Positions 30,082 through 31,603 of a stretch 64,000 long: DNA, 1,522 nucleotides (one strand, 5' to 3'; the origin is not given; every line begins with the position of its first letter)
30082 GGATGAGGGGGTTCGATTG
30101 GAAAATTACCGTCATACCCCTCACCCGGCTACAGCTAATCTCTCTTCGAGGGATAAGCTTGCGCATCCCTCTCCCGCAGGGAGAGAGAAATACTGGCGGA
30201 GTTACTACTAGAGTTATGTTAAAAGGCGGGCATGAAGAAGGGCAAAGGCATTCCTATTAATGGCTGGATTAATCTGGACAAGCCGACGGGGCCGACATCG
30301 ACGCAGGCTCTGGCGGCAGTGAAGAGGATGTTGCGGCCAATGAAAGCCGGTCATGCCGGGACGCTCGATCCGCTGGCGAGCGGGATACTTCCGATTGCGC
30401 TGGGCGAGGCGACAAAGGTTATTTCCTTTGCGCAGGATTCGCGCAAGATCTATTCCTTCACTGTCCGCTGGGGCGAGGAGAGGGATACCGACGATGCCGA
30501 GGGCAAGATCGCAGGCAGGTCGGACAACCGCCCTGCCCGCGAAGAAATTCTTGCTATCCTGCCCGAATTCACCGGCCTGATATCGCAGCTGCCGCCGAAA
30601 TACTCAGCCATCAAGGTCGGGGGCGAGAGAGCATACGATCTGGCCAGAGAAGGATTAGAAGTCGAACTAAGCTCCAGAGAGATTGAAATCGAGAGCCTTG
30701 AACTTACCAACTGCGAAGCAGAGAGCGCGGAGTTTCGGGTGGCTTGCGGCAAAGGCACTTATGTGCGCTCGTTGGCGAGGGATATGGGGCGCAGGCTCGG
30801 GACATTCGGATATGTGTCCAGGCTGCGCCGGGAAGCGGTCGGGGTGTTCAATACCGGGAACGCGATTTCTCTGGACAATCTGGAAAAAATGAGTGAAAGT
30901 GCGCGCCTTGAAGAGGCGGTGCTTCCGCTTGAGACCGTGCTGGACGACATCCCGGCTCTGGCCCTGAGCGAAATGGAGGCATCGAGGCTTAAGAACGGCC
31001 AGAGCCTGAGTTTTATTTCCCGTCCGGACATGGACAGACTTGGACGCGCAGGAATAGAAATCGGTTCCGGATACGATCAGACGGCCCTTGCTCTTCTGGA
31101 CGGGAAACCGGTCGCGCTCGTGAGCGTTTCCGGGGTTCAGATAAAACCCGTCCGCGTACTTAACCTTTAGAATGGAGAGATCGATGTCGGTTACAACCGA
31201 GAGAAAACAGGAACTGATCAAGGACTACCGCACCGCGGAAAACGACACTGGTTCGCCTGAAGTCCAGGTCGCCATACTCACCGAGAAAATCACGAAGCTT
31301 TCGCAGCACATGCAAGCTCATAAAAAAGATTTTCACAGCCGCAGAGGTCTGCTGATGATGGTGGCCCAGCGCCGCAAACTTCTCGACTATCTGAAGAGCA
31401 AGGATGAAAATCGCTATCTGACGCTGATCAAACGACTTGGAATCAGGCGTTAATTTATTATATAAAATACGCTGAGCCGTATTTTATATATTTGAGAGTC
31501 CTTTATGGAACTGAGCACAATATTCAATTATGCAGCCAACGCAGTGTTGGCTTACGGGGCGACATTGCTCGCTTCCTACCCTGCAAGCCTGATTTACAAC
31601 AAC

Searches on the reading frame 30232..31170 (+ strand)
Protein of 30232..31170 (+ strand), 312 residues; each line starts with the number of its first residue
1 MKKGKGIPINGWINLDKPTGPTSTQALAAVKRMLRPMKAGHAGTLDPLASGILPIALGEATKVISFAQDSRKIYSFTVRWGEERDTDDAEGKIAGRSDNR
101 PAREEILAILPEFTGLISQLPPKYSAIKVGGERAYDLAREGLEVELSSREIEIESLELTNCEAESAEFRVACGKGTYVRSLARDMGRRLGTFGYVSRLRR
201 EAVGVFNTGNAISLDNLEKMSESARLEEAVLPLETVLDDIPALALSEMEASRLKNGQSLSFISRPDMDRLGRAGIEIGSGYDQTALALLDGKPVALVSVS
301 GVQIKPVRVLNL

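Call 22: search_protein_families(library=pfam, proteins=[window:30232-31170:+], max_evalue=0.001)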
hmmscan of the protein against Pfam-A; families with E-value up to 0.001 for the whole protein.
window:30232-31170:+ (312 aa): 3 families
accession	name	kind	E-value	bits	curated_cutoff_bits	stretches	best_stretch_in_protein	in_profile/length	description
PF01509.24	TruB_N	-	2.3e-52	177.8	27.3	1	31-178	1-149/149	TruB family pseudouridylate synthase (N terminal domain)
PF16198.10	TruB_C_2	-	3.6e-11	43.5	29.3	1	179-237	1-65/66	tRNA pseudouridylate synthase B C-terminal domain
PF09142.17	TruB_C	-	0.00097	19.2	28.7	0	241-260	2-21/56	tRNA Pseudouridine synthase II, C terminal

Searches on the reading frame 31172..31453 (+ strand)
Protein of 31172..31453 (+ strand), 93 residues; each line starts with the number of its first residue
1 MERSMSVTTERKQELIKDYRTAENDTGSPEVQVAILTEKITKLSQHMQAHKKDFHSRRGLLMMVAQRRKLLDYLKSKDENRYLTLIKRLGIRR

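Call 22: search_protein_families(library=pfam, proteins=[window:31172-31453:+], max_evalue=0.001)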
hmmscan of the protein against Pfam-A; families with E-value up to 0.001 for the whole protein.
window:31172-31453:+ (93 aa): 1 family
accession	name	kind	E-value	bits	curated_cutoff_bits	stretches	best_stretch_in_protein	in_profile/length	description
PF00312.27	Ribosomal_S15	-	2.4e-37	127.4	31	1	12-92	1-81/81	Ribosomal protein S15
